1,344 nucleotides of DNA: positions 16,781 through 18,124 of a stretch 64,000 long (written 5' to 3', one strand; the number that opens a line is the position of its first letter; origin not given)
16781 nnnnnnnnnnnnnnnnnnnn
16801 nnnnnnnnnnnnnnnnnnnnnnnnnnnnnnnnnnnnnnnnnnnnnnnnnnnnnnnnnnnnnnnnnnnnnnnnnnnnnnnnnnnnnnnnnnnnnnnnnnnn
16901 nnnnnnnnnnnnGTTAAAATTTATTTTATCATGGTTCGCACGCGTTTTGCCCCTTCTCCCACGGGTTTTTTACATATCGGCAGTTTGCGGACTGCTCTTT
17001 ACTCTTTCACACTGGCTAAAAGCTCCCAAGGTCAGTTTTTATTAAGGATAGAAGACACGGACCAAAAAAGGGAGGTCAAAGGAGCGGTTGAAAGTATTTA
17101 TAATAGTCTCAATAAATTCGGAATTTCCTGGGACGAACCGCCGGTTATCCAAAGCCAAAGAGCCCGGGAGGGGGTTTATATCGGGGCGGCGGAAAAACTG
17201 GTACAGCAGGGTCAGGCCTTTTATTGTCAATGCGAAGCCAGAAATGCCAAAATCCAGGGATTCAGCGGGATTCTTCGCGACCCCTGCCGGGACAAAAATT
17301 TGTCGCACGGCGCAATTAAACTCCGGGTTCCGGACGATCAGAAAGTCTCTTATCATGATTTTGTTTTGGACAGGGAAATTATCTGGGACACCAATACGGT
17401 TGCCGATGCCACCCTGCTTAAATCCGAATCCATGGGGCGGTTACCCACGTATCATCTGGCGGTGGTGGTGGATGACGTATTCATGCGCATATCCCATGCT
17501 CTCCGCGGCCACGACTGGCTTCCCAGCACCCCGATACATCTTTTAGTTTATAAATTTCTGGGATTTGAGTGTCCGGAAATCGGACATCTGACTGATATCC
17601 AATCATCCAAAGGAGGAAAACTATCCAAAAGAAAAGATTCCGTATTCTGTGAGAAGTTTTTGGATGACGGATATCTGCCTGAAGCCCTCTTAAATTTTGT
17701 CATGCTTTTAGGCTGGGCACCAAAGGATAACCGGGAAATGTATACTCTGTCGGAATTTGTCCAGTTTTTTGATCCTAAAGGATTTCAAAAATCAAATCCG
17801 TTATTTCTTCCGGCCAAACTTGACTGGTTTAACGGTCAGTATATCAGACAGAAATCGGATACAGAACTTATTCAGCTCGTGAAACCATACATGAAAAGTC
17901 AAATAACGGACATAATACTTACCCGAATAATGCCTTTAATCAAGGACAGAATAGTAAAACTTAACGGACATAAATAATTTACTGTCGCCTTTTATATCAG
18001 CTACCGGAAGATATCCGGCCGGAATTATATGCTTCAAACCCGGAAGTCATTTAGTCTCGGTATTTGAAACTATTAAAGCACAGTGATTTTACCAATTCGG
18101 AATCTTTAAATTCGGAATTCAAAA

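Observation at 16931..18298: gltX catalytic core intact but anticodon-binding domain disrupted by two frameshifts and an in-frame TAG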

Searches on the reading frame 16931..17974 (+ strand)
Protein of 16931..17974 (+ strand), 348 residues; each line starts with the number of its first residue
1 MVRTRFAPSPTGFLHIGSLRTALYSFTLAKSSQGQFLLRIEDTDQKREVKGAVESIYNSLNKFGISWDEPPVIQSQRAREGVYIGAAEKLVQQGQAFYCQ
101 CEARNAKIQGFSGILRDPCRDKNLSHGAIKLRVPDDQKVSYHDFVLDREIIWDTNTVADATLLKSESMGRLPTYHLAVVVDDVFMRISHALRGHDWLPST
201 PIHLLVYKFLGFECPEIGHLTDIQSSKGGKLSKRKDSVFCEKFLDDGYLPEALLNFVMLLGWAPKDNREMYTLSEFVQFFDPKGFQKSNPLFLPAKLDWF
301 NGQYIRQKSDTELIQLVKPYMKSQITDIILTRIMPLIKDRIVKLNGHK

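Call 7: search_protein_families(library=pfam, proteins=[window:16931-17974:+], max_evalue=0.01)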
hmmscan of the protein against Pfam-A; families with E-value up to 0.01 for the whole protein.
window:16931-17974:+ (348 aa): 1 family
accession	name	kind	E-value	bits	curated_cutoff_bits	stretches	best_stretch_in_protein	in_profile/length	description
PF00749.27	tRNA-synt_1c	-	1.5e-69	234.7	23.4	2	1-103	1-101/314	tRNA synthetases class I (E and Q), catalytic domain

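Call 8: find_homologous_proteins(query=window:16931-17974:+)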
Query window:16931-17974:+ (348 aa): 8000 proteins with E <= 0.001 among 8000 candidates; the best 120 are listed.
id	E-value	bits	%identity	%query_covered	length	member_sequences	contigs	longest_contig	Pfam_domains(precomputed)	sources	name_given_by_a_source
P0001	3.3e-217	738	92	99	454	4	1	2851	PF19269.5,PF00749.28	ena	-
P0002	1.7e-212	723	90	99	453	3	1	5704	PF19269.5,PF00749.28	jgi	jgi:glutamyl-tRNA synthetase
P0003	1.3e-180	618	76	99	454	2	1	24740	PF19269.5,PF00749.28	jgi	jgi:glutamyl-tRNA synthetase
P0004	4.0e-162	557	69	99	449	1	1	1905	PF19269.5,PF00749.28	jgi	jgi:glutamyl-tRNA synthetase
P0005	5.3e-160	550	68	99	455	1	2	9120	PF19269.5,PF00749.28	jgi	jgi:glutamyl-tRNA synthetase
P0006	3.3e-159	548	69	99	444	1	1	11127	PF19269.5,PF00749.28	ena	-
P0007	5.2e-158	544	68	99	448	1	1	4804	PF19269.5,PF00749.28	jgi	-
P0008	5.5e-158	544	68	100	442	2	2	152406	PF19269.5,PF00749.28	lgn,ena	-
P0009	5.8e-158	544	68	99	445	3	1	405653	PF19269.5,PF00749.28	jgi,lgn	-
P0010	1.2e-157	543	68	99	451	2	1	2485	PF19269.5,PF00749.28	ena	-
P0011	1.6e-157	542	68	99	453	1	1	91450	PF19269.5,PF00749.28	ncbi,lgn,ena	-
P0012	2.8e-156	538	67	100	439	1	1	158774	PF19269.5,PF00749.28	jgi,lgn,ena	-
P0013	8.5e-156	536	67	99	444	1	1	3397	PF19269.5,PF00749.28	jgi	jgi:glutamyl-tRNA synthetase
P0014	3.4e-155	534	68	99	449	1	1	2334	PF19269.5,PF00749.28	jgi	jgi:glutamyl-tRNA synthetase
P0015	7.3e-155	533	67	99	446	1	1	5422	PF19269.5,PF00749.28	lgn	-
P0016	7.7e-155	533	67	98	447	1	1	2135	PF19269.5,PF00749.28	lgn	-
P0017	7.9e-155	533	66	99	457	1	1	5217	PF19269.5,PF00749.28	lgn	-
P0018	2.4e-154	532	68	99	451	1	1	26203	PF19269.5,PF00749.28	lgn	-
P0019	3.2e-154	531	67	99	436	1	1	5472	PF19269.5,PF00749.28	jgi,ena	-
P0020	5.0e-154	531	67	99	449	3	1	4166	PF19269.5,PF00749.28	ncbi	ncbi:MAG: glutamate--tRNA ligase [Patescibacteria group bacterium]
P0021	2.4e-153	528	68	99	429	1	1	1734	PF19269.5,PF00749.28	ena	-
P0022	2.7e-153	528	67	99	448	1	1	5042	PF19269.5,PF00749.28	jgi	jgi:glutamyl-tRNA synthetase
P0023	2.7e-153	528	66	99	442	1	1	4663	PF19269.5,PF00749.28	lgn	-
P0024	2.9e-153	528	67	99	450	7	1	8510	PF19269.5,PF00749.28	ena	-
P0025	5.7e-153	527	67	99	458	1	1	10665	PF19269.5,PF00749.28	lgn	-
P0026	2.4e-152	525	66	99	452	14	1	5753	PF19269.5,PF00749.28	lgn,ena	-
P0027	4.3e-152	524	64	99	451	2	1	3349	PF19269.5,PF00749.28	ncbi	-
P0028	2.2e-151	522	66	100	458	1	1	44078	PF19269.5,PF00749.28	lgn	-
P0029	2.5e-151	522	68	99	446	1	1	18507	PF19269.5,PF00749.28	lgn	-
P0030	3.9e-151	521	66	99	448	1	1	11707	PF19269.5,PF00749.28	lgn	-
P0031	5.5e-151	521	66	99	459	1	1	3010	PF19269.5,PF00749.28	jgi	jgi:glutamyl-tRNA synthetase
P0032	6.3e-151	520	66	99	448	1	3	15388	PF19269.5,PF00749.28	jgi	jgi:glutamyl-tRNA synthetase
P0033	1.0e-150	520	65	99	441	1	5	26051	PF19269.5,PF00749.28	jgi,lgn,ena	-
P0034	1.7e-150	519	68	99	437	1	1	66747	PF19269.5,PF00749.28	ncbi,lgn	-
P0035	2.2e-150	519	67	99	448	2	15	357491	PF19269.5,PF00749.28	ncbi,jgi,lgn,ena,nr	ncbi:MAG: Glutamate-tRNA ligase [Candidatus Amesbacteria bacterium GW2011_GWB1_47_19]|nr:MAG: Glutam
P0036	4.7e-150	518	66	99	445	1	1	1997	PF19269.5,PF00749.28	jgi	jgi:glutamyl-tRNA synthetase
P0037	5.0e-150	518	63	99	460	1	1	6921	PF19269.5,PF00749.28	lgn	-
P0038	8.5e-150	517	65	99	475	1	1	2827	PF19269.5,PF00749.28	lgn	-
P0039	1.9e-149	516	67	98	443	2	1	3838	PF19269.5,PF00749.28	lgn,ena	-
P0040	2.1e-149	515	66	99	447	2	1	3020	PF19269.5,PF00749.28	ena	-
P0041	3.0e-149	515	67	98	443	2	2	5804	PF19269.5,PF00749.28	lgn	-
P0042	3.9e-149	515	66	99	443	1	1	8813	PF19269.5,PF00749.28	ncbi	-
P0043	3.9e-149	515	65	99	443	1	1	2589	PF19269.5,PF00749.28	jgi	-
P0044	5.7e-149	514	66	99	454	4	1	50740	PF19269.5,PF00749.28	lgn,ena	-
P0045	1.4e-148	513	67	99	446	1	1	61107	PF19269.5,PF00749.28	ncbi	-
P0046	1.9e-148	512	63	99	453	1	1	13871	PF19269.5,PF00749.28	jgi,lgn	jgi:glutamyl-tRNA synthetase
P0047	2.0e-148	512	62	99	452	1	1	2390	PF19269.5,PF00749.28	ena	-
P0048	4.0e-148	511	66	99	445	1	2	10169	PF19269.5,PF00749.28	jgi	jgi:glutamyl-tRNA synthetase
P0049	6.0e-148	511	66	100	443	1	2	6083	PF19269.5,PF00749.28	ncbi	ncbi:MAG: glutamate--tRNA ligase [Microgenomates group bacterium]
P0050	8.4e-148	510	65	99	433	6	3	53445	PF19269.5,PF00749.28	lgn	-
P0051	8.5e-148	510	65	99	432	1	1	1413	PF19269.5,PF00749.28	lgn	-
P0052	1.4e-147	510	65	99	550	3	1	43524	PF19269.5,PF00749.28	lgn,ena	-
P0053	1.6e-147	509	65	99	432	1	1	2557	PF19269.5,PF00749.28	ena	-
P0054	1.7e-147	509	64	99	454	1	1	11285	PF19269.5,PF00749.28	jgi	jgi:glutamyl-tRNA synthetase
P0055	1.8e-147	509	66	99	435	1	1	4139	PF19269.5,PF00749.28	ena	-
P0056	2.1e-147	509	65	100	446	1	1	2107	PF19269.5,PF00749.28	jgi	jgi:glutamyl-tRNA synthetase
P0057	2.2e-147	509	66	99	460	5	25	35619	PF19269.5,PF00749.28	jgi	-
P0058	2.3e-147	509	67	99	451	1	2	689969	PF19269.5,PF00749.28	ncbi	-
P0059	3.0e-147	508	65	99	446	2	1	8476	PF19269.5,PF00749.28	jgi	jgi:glutamyl-tRNA synthetase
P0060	3.6e-147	508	65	99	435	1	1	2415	PF19269.5,PF00749.28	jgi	jgi:glutamyl-tRNA synthetase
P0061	3.7e-147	508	65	99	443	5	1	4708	PF19269.5,PF00749.28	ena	-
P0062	4.7e-147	508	63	99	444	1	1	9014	PF19269.5,PF00749.28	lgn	-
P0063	5.5e-147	508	66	100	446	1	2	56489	PF19269.5,PF00749.28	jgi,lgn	-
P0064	8.7e-147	507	67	99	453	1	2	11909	PF19269.5,PF00749.28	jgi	jgi:glutamyl-tRNA synthetase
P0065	1.1e-146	506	65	99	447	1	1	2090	PF19269.5,PF00749.28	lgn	-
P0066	1.3e-146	506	66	99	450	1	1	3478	PF19269.5,PF00749.28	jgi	-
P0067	1.9e-146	506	65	100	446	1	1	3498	PF19269.5,PF00749.28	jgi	-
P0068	2.8e-146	505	66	99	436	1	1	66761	PF19269.5,PF00749.28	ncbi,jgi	jgi:glutamyl-tRNA synthetase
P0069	3.3e-146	505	65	99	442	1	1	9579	PF19269.5,PF00749.28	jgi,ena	-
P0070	4.6e-146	504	63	99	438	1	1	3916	PF19269.5,PF00749.28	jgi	-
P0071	4.6e-146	504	66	99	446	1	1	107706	PF19269.5,PF00749.28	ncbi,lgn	-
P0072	4.9e-146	504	65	99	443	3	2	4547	PF19269.5,PF00749.28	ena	-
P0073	5.3e-146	504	66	99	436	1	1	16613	PF19269.5,PF00749.28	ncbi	-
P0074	5.4e-146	504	65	99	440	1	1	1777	PF19269.5,PF00749.28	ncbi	-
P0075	5.5e-146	504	67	99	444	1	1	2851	PF19269.5,PF00749.28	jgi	-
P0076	7.0e-146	504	64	99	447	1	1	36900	PF19269.5,PF00749.28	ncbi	-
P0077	8.5e-146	504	67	98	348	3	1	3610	PF00749.28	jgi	jgi:glutamyl-tRNA synthetase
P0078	9.3e-146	503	63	99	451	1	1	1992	PF19269.5,PF00749.28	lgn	-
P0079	1.0e-145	503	65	99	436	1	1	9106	PF19269.5,PF00749.28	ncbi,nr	ncbi:MAG: glutamate--tRNA ligase [Candidatus Woesebacteria bacterium]|nr:glutamate--tRNA ligase [Can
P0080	1.2e-145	503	65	99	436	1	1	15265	PF19269.5,PF00749.28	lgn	-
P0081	1.3e-145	503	65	99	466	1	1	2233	PF19269.5,PF00749.28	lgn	-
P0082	1.4e-145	503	65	99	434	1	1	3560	PF19269.5,PF00749.28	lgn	-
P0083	1.4e-145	503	62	99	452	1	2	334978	PF19269.5,PF00749.28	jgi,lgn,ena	jgi:glutamyl-tRNA synthetase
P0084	1.5e-145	503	65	100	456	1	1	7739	PF19269.5,PF00749.28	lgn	-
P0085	2.1e-145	502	66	99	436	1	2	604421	PF19269.5,PF00749.28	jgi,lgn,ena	jgi:glutamyl-tRNA synthetase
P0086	2.2e-145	502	65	99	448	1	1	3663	PF19269.5,PF00749.28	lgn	-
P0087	2.3e-145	502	63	99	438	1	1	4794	PF19269.5,PF00749.28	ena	-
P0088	3.7e-145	501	62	99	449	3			PF19269.5,PF00749.28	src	-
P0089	3.9e-145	501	65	99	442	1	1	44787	PF19269.5,PF00749.28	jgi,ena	-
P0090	4.8e-145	501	64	99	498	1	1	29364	PF19269.5,PF00749.28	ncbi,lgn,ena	-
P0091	5.0e-145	501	66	98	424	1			PF19269.5,PF00749.28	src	-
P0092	5.7e-145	501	65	99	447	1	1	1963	PF19269.5,PF00749.28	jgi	jgi:glutamyl-tRNA synthetase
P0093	5.8e-145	501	65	99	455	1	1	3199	PF19269.5,PF00749.28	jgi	jgi:glutamyl-tRNA synthetase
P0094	6.4e-145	501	63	100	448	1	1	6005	PF19269.5,PF00749.28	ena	-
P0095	6.8e-145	501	61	99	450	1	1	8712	PF19269.5,PF00749.28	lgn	-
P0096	7.2e-145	501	66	99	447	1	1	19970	PF19269.5,PF00749.28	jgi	-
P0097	7.6e-145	500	66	99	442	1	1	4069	PF19269.5,PF00749.28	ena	-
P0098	8.3e-145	500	65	99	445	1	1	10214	PF19269.5,PF00749.28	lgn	-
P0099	8.5e-145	500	65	99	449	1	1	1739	PF19269.5,PF00749.28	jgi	jgi:glutamyl-tRNA synthetase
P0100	9.0e-145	500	63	99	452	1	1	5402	PF19269.5,PF00749.28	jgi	jgi:glutamyl-tRNA synthetase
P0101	1.1e-144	500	64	99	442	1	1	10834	PF19269.5,PF00749.28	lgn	-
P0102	1.2e-144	500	61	100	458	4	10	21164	PF19269.5,PF00749.28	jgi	-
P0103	1.3e-144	500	64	99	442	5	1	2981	PF19269.5,PF00749.28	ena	-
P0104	1.4e-144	500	63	99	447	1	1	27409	PF19269.5,PF00749.28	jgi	jgi:glutamyl-tRNA synthetase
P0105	1.4e-144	500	64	99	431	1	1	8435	PF19269.5,PF00749.28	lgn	-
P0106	1.4e-144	500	66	99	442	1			PF19269.5,PF00749.28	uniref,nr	uniref:Glutamate--tRNA ligase n=1 Tax=uncultured Microgenomates bacterium Rifle_16ft_4_minimus_37906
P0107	1.5e-144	499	64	99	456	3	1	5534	PF19269.5,PF00749.28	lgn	-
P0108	1.8e-144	499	65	99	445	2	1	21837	PF19269.5,PF00749.28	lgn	-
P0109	1.8e-144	499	64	99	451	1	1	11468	PF19269.5,PF00749.28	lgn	-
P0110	1.9e-144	499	63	99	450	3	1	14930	PF19269.5,PF00749.28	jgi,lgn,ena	-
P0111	2.0e-144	499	65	99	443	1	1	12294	PF19269.5,PF00749.28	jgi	jgi:glutamyl-tRNA synthetase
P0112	2.2e-144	499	65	100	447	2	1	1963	PF19269.5,PF00749.28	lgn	-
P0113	2.4e-144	499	67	99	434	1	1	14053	PF19269.5,PF00749.28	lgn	-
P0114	2.4e-144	499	64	99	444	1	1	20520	PF19269.5,PF00749.28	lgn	-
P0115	2.7e-144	499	64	99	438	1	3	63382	PF19269.5,PF00749.28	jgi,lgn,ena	jgi:glutamyl-tRNA synthetase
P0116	2.7e-144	499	65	99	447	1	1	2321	PF19269.5,PF00749.28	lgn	-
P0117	3.0e-144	498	66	99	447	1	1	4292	PF19269.5,PF00749.28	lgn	-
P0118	3.2e-144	498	64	99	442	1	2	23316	PF19269.5,PF00749.28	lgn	-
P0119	3.7e-144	498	63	99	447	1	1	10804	PF19269.5,PF00749.28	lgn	-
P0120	3.7e-144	498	66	99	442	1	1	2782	PF19269.5,PF00749.28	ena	-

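Call 11: find_encoding_contigs(protein=P0001, flank=5000, max_places=4)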
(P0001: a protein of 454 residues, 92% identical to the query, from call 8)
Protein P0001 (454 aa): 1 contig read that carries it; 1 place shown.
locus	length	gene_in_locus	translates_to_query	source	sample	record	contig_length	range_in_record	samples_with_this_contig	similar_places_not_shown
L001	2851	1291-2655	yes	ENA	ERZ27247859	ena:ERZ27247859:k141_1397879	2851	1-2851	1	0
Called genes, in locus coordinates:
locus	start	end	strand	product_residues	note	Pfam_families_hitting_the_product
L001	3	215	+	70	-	?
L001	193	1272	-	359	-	-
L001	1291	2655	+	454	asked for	PF00749:tRNA-synt_1c, PF19269:Anticodon_2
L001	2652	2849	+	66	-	?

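Call 12: find_encoding_contigs(protein=P0002, flank=5000, max_places=4)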
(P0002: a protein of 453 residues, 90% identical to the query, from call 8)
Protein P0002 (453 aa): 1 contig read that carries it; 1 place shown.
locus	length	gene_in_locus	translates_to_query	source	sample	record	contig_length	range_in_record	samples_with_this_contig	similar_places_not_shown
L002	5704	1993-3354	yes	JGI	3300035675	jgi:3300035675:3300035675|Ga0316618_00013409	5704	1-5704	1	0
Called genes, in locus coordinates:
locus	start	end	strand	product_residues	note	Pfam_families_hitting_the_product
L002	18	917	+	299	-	PF00768:Peptidase_S11, PF13354:Beta-lactamase2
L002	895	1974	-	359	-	-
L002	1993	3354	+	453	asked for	PF00749:tRNA-synt_1c, PF19269:Anticodon_2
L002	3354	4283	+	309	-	-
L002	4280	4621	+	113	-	-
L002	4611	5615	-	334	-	PF00702:Hydrolase, PF08282:Hydrolase_3 (faint)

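Call 13: find_encoding_contigs(protein=P0003, flank=10000, max_places=4)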
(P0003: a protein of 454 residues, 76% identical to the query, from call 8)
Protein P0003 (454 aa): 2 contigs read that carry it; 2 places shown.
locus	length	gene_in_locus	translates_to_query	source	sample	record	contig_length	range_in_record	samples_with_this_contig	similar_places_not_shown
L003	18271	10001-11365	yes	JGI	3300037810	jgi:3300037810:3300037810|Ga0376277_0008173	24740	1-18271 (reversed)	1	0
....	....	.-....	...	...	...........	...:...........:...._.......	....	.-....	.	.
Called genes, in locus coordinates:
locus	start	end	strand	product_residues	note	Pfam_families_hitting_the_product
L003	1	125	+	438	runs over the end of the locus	PF21760:SecD_1st, PF22599:SecDF_P1_head, PF03176:MMPL (weak), PF02355:SecD_SecF_C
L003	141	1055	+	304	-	PF07549:Sec_GG (faint), PF02355:SecD_SecF_C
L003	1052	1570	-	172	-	PF08123:DOT1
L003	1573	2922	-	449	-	PF01743:PolyA_pol, PF12627:PolyA_pol_RNAbd, PF01966:HD (weak), PF13735:tRNA_NucTran2_2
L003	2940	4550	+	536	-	PF01368:DHH, PF02272:DHHA1, PF17768:RecJ_OB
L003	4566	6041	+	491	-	PF13328:HD_4, PF01966:HD (weak), PF04607:RelA_SpoT, PF02824:TGS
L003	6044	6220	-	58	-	-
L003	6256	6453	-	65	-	-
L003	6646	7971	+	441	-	PF01336:tRNA_anti-codon, PF00152:tRNA-synt_2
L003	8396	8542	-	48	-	-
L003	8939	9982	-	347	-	-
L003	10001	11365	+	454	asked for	PF00749:tRNA-synt_1c, PF19269:Anticodon_2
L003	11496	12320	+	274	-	-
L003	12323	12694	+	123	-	-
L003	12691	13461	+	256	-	PF05345:He_PIG (weak)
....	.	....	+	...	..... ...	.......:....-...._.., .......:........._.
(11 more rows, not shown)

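Call 17: find_related_loci(query=window:16931-17974:+, collection=genome_contigs, flank=10000)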
Query window:16931-17974:+ (348 aa) in genome_contigs; peptide patterns used: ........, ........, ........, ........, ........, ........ (x = any residue, [..] = any of these).
600 stretches matched a pattern (row limit reached: there are more); 593 encode a relative of the query (tblastn E <= 1e-3); the best 80 are kept; 80 distinct loci.
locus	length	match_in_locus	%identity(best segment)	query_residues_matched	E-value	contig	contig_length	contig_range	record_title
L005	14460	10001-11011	68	1-344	7e-157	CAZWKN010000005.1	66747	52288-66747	MAG TPA_asm: uncultured Gammaproteobacteria bacterium isolate SRP192515_co1_359 genome assembly, contig: NODE_265_length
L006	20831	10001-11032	64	2-348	2e-149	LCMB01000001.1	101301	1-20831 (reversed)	MAG: Microgenomates group bacterium GW2011_GWF2_46_18 UX40_C0001, whole genome shotgun sequence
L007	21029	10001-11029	63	2-345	4e-145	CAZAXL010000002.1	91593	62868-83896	MAG TPA_asm: uncultured Gammaproteobacteria bacterium isolate SRP062349_co2_103 genome assembly, contig: NODE_151_length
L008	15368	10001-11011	61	1-345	8e-141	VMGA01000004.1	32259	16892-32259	MAG: Microgenomates group bacterium Gr01-1014_16 G01um101416_scaffold_389, whole genome shotgun sequence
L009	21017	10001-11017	63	2-344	3e-140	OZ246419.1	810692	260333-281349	MAG: uncultured Gammaproteobacteria bacterium isolate binchicken_co84_156 genome assembly, chromosome: 1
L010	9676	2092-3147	59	2-345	8e-138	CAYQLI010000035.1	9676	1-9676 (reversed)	MAG TPA_asm: uncultured Pseudomonadales bacterium isolate SRP119689_co1_317 genome assembly, contig: NODE_10911_length_9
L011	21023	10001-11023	60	1-344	3e-137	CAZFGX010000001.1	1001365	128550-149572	MAG TPA_asm: uncultured Gammaproteobacteria bacterium isolate SRP342105_co1_501 genome assembly, contig: NODE_2_length_1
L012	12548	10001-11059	59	2-344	9e-137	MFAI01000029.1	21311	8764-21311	MAG: Candidatus Collierbacteria bacterium RIFCSPLOWO2_01_FULL_50_23 rifcsplowo2_01_scaffold_4478, whole genome shotgun s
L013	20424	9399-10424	58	1-343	1e-129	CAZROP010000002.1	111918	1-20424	MAG TPA_asm: uncultured Candidatus Saccharibacteria bacterium isolate SRP296810_co1_66 genome assembly, contig: NODE_146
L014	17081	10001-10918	62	37-345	2e-127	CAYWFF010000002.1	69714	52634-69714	MAG TPA_asm: uncultured Gammaproteobacteria bacterium isolate SRP193661_co1_213 genome assembly, contig: NODE_454_length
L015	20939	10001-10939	56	2-345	2e-125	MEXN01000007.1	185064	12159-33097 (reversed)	MAG: Candidatus Amesbacteria bacterium RIFCSPLOWO2_01_FULL_48_25 rifcsplowo2_01_scaffold_52, whole genome shotgun sequen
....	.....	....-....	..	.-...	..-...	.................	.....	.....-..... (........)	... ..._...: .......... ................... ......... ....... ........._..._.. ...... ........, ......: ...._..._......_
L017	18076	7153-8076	55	1-344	3e-120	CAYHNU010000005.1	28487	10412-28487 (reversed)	MAG TPA_asm: uncultured Gammaproteobacteria bacterium isolate ERP119705_co13_425 genome assembly, contig: NODE_2028_leng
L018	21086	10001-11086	42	2-345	5e-84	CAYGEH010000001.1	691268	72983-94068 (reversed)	MAG TPA_asm: uncultured Gammaproteobacteria bacterium isolate ERP113451_co2_205 genome assembly, contig: NODE_1_length_6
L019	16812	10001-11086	41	3-345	2e-82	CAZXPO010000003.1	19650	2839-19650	MAG TPA_asm: uncultured Gammaproteobacteria bacterium isolate SRP192927_co1_524 genome assembly, contig: NODE_5558_lengt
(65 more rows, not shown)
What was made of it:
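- Tried and rejected: The genome_contigs scan (call 17) gave 68% identity at best.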
